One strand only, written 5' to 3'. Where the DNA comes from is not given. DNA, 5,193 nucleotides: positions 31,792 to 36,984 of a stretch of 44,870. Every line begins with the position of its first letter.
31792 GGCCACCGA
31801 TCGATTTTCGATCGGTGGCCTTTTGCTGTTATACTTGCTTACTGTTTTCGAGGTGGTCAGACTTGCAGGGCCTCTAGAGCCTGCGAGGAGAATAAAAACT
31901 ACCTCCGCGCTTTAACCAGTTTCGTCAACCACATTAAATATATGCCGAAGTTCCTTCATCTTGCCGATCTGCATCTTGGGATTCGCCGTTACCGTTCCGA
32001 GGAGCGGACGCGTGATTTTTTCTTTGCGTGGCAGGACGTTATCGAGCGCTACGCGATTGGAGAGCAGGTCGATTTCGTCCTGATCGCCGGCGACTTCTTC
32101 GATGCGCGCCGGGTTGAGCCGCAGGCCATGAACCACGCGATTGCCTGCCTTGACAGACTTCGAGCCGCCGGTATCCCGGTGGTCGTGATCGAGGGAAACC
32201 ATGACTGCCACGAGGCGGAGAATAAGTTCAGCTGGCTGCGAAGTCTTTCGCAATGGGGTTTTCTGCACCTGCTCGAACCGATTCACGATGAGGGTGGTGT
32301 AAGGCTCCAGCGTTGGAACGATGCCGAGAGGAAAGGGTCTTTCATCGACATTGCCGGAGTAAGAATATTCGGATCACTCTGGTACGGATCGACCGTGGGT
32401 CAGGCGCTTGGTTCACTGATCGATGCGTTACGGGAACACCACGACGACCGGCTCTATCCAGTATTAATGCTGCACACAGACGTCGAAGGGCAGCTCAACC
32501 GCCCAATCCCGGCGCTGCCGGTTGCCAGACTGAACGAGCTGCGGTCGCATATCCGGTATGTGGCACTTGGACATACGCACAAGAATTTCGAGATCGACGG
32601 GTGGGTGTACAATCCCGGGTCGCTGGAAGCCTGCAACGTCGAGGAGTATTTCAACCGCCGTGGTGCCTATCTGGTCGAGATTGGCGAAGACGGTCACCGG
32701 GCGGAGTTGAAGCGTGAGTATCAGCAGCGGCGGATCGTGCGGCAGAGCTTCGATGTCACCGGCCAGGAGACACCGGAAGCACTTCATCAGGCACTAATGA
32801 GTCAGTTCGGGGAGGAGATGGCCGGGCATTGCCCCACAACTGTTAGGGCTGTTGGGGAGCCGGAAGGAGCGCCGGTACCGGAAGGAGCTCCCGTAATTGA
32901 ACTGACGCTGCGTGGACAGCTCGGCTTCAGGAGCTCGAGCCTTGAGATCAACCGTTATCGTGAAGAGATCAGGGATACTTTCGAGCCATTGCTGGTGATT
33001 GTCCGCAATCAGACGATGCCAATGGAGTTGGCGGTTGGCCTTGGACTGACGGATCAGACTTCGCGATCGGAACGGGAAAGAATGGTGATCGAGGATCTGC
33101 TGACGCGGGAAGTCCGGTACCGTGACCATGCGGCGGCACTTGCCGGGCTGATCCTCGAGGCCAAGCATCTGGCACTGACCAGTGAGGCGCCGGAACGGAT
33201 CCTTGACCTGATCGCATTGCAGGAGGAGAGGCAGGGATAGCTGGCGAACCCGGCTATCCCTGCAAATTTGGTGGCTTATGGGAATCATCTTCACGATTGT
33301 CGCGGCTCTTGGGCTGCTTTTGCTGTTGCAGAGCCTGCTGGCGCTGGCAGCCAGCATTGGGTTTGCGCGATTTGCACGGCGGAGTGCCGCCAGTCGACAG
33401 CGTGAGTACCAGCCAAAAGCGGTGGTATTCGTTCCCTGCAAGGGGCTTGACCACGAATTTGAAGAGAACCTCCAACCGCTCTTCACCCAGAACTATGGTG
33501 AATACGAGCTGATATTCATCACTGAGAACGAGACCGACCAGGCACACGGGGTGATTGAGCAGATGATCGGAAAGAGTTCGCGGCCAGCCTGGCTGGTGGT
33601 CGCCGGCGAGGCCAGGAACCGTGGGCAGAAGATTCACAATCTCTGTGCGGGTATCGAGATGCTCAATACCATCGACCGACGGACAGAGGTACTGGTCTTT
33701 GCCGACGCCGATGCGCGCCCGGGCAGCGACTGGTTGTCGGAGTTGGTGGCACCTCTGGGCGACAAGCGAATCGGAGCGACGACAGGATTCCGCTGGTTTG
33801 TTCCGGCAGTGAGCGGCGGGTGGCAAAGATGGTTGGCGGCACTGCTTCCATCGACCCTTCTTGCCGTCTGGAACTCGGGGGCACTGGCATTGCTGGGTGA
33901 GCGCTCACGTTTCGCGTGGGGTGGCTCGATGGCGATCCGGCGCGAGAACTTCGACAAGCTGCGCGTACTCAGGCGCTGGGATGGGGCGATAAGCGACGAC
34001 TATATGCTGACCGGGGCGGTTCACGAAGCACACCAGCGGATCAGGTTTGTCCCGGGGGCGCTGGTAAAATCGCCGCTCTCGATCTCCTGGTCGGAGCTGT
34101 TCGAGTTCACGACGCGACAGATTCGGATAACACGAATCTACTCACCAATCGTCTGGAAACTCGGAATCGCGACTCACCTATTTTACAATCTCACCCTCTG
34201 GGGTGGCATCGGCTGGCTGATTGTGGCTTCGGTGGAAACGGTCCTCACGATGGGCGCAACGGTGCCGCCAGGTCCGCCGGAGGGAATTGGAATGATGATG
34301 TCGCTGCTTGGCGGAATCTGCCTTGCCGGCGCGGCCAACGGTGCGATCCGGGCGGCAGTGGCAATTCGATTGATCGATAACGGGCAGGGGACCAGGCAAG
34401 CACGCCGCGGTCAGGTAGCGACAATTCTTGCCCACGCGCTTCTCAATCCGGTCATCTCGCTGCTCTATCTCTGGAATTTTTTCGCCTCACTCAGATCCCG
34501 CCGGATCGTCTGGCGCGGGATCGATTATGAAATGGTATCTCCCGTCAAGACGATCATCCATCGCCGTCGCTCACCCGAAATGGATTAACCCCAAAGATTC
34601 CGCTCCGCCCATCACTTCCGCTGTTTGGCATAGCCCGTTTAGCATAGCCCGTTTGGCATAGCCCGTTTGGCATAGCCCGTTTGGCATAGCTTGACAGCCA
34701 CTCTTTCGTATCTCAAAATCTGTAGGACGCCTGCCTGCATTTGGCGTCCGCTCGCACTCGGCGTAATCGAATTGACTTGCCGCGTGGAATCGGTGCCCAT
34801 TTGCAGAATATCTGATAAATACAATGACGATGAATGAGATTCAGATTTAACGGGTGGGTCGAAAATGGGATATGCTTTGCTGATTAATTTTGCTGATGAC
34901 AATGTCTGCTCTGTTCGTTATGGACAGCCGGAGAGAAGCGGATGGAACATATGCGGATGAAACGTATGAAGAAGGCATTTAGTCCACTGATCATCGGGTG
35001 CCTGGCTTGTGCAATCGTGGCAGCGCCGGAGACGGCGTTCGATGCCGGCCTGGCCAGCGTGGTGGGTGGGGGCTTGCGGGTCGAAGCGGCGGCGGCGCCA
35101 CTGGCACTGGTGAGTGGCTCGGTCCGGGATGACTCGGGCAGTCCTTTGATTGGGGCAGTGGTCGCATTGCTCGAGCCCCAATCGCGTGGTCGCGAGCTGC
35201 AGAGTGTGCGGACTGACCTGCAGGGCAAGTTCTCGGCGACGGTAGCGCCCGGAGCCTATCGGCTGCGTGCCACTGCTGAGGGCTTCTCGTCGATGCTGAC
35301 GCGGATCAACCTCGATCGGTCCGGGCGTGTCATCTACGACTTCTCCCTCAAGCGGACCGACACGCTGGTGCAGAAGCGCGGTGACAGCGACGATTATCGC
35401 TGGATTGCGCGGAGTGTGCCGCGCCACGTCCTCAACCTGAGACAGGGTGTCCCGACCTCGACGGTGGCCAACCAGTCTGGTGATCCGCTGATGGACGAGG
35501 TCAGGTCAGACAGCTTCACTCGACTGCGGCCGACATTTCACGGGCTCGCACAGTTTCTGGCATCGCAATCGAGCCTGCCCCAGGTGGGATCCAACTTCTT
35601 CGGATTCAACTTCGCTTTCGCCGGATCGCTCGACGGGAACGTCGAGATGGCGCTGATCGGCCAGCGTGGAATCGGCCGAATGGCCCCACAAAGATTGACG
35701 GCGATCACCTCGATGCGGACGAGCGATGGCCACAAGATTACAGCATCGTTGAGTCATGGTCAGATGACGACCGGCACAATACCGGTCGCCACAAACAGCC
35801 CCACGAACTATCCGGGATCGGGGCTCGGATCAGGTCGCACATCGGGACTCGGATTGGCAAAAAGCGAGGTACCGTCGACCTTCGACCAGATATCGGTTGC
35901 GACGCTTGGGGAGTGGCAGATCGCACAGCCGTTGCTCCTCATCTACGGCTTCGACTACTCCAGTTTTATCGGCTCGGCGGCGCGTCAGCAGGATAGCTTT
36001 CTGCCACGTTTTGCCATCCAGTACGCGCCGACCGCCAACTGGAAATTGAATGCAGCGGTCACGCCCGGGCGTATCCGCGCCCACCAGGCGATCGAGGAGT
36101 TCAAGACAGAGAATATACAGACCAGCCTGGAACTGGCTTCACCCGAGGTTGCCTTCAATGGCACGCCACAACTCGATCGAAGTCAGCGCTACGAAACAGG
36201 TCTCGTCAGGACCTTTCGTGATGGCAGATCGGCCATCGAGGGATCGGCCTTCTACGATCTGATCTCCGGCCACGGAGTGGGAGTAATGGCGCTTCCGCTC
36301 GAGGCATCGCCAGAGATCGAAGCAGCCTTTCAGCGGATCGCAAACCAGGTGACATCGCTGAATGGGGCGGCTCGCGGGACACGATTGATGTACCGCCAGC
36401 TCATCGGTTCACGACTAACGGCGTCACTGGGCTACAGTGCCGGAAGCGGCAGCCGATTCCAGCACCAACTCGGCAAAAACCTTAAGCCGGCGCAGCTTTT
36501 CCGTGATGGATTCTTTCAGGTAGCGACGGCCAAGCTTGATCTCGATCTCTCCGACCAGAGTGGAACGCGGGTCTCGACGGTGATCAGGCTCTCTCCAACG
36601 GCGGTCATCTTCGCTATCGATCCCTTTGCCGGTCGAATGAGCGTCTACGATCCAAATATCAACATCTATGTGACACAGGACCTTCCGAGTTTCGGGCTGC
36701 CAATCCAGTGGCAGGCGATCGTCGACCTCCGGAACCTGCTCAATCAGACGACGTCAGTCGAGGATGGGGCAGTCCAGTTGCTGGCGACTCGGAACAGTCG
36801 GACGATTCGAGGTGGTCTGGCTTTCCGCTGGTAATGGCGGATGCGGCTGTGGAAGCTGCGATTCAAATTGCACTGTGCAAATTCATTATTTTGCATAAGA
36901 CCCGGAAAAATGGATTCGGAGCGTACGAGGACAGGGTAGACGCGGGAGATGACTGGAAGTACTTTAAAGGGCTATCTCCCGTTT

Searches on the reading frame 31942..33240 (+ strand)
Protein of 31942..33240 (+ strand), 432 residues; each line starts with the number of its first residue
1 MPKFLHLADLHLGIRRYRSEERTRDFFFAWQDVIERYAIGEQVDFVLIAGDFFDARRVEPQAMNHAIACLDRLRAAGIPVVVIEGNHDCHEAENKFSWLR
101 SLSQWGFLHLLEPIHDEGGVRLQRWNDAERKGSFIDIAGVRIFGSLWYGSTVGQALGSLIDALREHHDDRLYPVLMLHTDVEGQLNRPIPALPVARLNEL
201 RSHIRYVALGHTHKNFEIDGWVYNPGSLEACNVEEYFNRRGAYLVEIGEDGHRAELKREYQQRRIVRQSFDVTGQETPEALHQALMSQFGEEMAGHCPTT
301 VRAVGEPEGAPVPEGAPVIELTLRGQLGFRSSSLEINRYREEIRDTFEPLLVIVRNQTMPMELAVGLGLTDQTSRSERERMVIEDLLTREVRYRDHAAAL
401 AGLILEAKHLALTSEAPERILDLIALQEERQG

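Call 14: search_protein_families(library=pfam, proteins=[window:31942-33240:+])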
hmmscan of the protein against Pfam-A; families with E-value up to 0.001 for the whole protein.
window:31942-33240:+ (432 aa): 2 families
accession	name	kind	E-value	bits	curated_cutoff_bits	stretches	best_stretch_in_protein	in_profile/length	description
PF00149.33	Metallophos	-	2.3e-14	54.7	21.5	1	3-214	2-190/191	Calcineurin-like phosphoesterase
PF12850.12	Metallophos_2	-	2.4e-07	31.3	27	0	5-96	4-67/154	Calcineurin-like phosphoesterase superfamily domain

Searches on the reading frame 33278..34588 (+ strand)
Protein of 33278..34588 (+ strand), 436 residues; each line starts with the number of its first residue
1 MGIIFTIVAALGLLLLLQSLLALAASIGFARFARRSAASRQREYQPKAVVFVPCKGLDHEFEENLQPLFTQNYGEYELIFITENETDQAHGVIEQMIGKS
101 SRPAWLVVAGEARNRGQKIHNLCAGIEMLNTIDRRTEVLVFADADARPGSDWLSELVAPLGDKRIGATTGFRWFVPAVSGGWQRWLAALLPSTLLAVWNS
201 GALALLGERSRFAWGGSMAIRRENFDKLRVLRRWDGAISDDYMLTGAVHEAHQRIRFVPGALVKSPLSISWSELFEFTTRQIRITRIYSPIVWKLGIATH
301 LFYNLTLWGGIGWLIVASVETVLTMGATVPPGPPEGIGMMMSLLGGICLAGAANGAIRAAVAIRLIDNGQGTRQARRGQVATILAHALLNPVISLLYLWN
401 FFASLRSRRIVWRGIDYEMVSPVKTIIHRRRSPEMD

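Call 14: search_protein_families(library=pfam, proteins=[window:33278-34588:+])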
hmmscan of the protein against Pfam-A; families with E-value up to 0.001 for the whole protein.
window:33278-34588:+ (436 aa): 4 families
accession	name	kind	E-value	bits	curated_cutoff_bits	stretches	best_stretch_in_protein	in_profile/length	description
PF13506.12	Glyco_transf_21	-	4.1e-14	52.8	21.7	1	107-283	7-171/174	Glycosyl transferase family 21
PF13641.12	Glyco_tranf_2_3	-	5.3e-13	49.9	27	1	48-280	3-226/230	Glycosyltransferase like family 2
PF00535.33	Glycos_transf_2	-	3.2e-07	30.9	23.3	1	50-228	2-167/168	Glycosyl transferase family 2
PF13632.12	Glyco_trans_2_3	-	1.2e-06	29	27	1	140-325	3-182/198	Glycosyl transferase family group 2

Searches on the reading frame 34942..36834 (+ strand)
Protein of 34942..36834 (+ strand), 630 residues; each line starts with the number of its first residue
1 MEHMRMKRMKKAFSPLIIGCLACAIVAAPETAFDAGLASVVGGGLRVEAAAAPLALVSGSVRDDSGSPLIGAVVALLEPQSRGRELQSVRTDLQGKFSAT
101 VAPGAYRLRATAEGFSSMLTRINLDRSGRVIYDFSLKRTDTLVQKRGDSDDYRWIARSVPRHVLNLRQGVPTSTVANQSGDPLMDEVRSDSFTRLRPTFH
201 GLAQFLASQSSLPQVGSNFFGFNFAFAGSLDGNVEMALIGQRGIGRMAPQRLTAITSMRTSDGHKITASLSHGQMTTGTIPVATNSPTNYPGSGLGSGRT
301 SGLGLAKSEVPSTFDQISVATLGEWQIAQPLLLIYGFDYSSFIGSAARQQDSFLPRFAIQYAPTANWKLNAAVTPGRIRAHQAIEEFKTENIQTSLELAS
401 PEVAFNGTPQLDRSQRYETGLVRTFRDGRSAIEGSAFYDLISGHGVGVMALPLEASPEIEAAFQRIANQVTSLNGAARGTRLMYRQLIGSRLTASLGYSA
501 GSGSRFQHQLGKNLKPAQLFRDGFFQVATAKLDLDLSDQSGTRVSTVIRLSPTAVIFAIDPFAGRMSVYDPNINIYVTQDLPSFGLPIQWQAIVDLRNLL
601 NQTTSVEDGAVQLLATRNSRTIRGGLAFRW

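Call 14: search_protein_families(library=pfam, proteins=[window:34942-36834:+])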
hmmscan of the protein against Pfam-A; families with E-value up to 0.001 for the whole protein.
window:34942-36834:+ (630 aa): 3 families
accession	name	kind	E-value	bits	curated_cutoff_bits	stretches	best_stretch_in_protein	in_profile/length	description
PF13620.12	CarboxypepD_reg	-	1.7e-12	47.9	32.3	1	57-136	2-81/82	Carboxypeptidase regulatory-like domain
PF00593.30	TonB_dep_Rec_b-barrel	-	7e-06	26.6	27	1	229-439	88-295/436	TonB dependent receptor-like, beta-barrel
PF13715.12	CarbopepD_reg_2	-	4.9e-05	23.7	32.2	1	57-140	1-80/88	CarboxypepD_reg-like domain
